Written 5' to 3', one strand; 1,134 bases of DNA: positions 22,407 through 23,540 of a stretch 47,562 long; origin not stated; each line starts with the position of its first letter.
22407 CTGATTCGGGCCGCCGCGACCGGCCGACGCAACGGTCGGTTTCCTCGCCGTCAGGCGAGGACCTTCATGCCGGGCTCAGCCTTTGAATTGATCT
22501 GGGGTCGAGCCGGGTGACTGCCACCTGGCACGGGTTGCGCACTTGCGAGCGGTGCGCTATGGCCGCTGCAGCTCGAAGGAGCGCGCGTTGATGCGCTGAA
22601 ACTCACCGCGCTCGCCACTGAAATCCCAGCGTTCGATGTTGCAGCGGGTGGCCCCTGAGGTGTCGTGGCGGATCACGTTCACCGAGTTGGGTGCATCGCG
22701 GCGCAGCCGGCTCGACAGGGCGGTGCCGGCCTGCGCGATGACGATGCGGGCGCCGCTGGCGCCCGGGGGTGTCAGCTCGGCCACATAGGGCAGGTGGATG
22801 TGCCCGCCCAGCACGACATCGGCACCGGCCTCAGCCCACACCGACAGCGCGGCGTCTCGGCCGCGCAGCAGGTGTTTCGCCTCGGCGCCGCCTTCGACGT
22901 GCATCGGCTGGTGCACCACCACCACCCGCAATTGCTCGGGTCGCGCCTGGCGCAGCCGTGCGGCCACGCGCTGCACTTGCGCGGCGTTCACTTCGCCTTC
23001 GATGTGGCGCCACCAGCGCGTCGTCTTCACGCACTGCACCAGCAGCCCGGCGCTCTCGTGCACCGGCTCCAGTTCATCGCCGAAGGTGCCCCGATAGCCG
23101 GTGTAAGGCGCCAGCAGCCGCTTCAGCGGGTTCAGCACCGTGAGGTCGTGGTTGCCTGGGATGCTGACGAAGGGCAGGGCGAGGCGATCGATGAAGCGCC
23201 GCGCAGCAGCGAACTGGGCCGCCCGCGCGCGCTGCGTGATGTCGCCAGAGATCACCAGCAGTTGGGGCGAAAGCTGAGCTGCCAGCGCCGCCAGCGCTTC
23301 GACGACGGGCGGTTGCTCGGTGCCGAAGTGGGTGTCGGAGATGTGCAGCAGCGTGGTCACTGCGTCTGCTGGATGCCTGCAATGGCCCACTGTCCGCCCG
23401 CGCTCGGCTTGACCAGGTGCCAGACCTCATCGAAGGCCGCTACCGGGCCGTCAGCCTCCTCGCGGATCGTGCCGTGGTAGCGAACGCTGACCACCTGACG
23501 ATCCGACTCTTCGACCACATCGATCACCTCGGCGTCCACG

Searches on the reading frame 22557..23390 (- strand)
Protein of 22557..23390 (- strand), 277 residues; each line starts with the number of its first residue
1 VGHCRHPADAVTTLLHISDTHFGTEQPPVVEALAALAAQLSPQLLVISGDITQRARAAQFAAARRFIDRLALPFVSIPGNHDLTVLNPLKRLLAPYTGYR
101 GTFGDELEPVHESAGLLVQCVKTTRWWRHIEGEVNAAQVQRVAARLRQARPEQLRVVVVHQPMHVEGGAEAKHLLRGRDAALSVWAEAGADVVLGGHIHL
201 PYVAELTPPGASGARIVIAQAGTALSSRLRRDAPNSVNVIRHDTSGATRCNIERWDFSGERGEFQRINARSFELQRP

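Call 18: search_protein_families(library=pfam, proteins=[window:22557-23390:-], max_evalue=0.001)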
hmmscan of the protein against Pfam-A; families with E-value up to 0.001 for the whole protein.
window:22557-23390:- (277 aa): 3 families
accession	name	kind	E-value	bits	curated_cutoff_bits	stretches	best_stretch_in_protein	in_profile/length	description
PF00149.33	Metallophos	-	3e-15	57.6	21.5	1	13-200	2-190/191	Calcineurin-like phosphoesterase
PF12850.12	Metallophos_2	-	2.1e-08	34.7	27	1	14-206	3-124/154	Calcineurin-like phosphoesterase superfamily domain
PF09587.15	PGA_cap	-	0.00065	19.7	27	1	130-205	166-237/255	Bacterial capsule synthesis protein PGA_cap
